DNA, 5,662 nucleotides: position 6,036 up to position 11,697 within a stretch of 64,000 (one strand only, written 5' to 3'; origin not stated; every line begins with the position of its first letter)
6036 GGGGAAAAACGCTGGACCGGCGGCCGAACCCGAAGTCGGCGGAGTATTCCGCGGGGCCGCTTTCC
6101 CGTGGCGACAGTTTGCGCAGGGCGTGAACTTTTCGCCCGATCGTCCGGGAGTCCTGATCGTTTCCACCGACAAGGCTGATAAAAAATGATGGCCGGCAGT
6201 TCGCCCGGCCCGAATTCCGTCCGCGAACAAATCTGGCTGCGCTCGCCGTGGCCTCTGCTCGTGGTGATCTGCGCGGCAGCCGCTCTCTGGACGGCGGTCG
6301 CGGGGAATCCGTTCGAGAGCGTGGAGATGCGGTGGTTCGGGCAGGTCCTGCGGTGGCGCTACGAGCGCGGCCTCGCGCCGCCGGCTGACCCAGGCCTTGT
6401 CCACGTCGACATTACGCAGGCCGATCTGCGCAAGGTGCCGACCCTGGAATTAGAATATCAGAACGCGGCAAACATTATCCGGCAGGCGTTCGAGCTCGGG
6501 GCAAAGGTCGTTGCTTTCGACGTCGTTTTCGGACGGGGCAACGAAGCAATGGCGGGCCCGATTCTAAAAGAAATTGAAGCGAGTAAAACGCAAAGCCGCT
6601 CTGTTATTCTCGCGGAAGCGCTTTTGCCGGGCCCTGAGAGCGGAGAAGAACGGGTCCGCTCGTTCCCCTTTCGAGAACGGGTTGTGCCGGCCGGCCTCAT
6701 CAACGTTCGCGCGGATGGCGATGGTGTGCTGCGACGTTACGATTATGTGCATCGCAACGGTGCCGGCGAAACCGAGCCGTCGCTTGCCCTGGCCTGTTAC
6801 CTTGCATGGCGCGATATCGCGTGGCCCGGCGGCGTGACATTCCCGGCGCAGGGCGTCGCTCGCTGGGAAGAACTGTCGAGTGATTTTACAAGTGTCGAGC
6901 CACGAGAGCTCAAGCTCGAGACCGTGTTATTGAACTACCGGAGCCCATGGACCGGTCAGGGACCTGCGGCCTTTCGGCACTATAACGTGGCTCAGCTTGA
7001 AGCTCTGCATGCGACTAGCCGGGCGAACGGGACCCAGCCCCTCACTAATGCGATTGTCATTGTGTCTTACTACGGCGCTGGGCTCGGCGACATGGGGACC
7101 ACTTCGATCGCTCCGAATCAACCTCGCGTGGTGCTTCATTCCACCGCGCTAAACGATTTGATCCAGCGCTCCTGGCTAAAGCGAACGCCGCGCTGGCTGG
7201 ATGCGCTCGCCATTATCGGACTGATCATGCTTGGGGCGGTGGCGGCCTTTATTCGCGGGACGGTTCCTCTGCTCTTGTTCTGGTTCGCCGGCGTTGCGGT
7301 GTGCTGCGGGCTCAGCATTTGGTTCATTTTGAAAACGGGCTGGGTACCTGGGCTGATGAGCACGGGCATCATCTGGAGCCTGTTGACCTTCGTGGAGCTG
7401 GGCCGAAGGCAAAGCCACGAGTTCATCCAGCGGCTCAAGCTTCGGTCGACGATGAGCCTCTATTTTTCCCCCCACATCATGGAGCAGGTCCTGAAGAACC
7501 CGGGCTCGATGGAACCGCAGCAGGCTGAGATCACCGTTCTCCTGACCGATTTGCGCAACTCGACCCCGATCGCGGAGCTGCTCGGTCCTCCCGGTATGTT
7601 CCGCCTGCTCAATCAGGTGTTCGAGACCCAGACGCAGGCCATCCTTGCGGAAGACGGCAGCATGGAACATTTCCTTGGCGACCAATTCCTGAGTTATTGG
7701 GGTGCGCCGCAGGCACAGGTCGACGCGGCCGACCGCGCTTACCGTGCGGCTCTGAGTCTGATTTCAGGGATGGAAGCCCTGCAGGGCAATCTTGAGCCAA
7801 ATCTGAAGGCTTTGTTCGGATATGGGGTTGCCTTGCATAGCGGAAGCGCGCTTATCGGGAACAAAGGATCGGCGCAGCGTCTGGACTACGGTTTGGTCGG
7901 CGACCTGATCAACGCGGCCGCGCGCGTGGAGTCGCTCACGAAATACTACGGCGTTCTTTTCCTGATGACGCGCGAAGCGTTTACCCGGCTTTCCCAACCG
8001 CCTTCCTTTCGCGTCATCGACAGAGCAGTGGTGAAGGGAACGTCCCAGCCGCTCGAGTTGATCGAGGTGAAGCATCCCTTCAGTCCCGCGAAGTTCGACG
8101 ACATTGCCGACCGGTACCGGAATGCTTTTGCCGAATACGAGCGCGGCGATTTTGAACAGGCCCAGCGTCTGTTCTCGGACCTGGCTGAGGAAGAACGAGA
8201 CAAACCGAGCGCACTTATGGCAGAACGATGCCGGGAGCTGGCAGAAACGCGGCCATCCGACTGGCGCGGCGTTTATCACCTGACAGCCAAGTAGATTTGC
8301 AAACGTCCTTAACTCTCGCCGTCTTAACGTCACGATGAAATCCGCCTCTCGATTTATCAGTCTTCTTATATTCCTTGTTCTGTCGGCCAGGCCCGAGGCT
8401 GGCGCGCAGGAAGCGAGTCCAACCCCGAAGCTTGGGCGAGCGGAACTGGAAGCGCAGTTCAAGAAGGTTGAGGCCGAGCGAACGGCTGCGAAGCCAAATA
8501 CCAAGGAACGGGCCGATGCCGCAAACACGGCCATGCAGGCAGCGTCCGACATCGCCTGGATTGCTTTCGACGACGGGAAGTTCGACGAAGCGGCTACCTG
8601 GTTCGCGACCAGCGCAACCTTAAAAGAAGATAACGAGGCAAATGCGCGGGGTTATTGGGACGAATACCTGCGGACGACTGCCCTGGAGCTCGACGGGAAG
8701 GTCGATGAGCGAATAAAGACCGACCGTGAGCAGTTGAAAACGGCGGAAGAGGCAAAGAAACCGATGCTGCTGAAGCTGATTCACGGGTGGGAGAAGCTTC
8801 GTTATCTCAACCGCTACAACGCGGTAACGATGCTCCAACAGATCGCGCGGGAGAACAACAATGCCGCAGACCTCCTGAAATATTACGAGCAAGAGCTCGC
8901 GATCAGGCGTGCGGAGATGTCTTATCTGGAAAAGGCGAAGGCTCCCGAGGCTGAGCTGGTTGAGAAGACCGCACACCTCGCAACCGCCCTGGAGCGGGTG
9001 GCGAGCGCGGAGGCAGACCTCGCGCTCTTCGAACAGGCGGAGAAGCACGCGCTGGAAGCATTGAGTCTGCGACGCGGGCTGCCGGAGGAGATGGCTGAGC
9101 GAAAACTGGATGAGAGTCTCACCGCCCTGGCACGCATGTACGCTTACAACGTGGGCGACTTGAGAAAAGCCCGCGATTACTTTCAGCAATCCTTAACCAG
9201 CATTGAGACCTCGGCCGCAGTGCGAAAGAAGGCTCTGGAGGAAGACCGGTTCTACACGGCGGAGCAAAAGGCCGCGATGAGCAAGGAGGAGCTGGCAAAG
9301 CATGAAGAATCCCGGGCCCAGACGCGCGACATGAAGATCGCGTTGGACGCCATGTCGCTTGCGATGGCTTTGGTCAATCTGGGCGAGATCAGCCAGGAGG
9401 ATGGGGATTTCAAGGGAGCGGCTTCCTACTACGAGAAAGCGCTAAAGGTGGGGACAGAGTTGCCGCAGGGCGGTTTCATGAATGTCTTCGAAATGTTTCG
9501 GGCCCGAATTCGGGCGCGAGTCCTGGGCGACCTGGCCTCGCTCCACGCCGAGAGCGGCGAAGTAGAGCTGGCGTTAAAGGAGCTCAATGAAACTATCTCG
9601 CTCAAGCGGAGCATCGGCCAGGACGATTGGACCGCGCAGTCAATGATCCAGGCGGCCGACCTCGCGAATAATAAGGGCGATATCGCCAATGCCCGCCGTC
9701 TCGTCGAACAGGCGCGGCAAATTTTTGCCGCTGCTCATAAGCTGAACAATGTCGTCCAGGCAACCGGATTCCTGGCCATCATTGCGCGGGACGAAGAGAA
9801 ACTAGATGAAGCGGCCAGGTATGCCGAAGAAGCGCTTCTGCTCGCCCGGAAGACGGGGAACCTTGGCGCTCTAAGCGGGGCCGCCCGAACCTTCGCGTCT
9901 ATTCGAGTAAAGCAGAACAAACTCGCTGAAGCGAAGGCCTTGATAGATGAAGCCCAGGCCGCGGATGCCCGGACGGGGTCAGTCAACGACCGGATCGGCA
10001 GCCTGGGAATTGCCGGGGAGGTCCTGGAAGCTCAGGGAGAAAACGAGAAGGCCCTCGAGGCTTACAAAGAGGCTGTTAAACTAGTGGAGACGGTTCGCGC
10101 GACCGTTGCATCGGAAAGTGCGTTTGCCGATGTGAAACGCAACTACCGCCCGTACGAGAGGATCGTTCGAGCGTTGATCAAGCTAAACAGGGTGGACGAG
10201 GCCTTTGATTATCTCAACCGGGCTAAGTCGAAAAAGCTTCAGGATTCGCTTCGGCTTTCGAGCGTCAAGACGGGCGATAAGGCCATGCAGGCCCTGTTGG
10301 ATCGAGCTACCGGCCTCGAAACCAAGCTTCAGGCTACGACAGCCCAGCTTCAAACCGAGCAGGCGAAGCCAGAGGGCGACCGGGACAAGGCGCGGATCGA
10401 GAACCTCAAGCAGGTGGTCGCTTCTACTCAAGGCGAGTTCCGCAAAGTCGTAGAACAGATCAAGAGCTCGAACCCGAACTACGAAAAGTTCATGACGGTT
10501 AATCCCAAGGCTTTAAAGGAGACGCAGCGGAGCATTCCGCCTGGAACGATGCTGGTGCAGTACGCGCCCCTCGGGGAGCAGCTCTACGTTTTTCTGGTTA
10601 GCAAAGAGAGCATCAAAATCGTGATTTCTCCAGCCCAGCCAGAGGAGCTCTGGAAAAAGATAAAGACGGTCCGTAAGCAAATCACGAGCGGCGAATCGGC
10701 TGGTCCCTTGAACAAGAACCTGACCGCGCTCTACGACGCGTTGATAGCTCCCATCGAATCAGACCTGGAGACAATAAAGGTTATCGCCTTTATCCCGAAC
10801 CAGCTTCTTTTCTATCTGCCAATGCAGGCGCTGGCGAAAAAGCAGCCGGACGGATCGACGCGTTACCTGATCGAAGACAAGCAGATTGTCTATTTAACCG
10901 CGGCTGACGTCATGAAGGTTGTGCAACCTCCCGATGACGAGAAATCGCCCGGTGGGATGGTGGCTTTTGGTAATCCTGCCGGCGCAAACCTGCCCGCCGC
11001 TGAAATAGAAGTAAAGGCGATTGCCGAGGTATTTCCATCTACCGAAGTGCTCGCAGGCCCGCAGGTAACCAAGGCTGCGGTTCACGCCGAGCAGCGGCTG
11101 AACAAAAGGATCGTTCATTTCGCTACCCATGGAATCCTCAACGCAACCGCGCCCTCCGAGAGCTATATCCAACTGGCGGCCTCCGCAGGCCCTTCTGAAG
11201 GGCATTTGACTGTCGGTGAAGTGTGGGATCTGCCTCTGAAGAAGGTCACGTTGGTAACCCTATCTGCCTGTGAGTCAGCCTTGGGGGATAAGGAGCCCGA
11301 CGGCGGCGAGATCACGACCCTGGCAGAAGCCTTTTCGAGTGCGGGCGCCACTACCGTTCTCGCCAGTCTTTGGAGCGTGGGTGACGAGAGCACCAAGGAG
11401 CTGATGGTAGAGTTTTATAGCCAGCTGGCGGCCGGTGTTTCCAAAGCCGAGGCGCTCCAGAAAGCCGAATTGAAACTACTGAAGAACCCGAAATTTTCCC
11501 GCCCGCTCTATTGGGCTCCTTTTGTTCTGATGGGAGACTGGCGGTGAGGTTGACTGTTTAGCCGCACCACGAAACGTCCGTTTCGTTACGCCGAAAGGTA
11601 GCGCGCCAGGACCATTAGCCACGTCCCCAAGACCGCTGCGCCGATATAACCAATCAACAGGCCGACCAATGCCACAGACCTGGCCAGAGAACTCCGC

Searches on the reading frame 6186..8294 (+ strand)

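Call 91: search_protein_families(library=pfam, proteins=[window:6186-8294:+], max_evalue=0.0001)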
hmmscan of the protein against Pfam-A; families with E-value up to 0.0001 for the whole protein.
window:6186-8294:+ (702 aa): 2 families
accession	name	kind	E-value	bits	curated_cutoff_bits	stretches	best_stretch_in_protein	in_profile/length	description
PF05226.16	CHASE2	-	4.5e-27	95.7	26.3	1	33-351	4-256/257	CHASE2 domain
PF00211.25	Guanylate_cyc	-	9.4e-09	35.5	21.9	1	445-613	5-167/183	Adenylate and Guanylate cyclase catalytic domain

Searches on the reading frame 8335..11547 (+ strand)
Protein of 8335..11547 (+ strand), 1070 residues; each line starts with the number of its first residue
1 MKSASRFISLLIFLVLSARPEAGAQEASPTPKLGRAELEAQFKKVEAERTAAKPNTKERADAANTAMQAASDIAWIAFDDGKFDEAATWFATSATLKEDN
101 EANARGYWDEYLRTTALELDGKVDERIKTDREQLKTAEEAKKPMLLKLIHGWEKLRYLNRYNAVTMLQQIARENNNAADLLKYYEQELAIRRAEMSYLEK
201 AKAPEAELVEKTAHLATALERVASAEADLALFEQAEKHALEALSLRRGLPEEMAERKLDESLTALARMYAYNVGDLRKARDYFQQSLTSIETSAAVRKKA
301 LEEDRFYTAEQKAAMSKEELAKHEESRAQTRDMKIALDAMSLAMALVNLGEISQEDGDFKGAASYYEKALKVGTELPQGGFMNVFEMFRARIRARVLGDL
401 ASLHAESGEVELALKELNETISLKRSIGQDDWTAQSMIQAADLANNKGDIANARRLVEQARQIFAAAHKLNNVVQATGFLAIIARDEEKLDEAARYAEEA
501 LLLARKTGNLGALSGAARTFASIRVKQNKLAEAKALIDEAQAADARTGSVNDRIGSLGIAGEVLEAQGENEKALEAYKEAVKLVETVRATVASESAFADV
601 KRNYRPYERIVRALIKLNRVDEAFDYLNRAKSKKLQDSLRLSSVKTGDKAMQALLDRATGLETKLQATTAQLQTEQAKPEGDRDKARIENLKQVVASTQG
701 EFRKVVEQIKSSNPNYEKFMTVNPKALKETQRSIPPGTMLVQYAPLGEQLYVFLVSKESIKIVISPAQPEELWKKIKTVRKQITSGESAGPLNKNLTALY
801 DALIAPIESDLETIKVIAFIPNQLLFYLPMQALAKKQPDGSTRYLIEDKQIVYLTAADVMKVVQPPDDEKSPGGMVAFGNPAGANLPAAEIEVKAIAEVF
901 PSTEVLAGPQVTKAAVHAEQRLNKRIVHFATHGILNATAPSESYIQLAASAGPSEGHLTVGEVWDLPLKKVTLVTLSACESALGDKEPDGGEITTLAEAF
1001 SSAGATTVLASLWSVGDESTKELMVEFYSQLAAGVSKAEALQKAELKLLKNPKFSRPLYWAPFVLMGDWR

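Call 26: search_protein_families(library=pfam, proteins=[window:8335-11547:+], max_evalue=0.001)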
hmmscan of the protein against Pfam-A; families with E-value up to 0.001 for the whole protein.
window:8335-11547:+ (1070 aa): 9 families
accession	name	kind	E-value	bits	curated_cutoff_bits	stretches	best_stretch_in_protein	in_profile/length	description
PF12770.12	CHAT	-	6.3e-66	223.2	24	1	795-1068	3-289/289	CHAT domain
PF13424.12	TPR_12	-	3.9e-21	75.5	30.1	1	394-464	3-75/77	Tetratricopeptide repeat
PF17874.7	TPR_MalT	-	4.8e-16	59.4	45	2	400-628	46-264/336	MalT-like TPR region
PF07719.23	TPR_2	-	6.5e-14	51.3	27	0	344-371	2-29/34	Tetratricopeptide repeat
PF13181.12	TPR_8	-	2.6e-11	43.2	25.7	0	345-371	3-29/34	Tetratricopeptide repeat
PF13176.12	TPR_7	-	4.8e-11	42.3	27.9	0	345-371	1-27/36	Tetratricopeptide repeat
PF13374.12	TPR_10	-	2e-10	40.8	27.5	0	343-372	2-31/42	Tetratricopeptide repeat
PF00515.34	TPR_1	-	6.1e-08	32.6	27.8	0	343-371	1-29/34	Tetratricopeptide repeat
PF13414.12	TPR_11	-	0.00015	21.9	26.8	0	563-583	3-23/42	TPR repeat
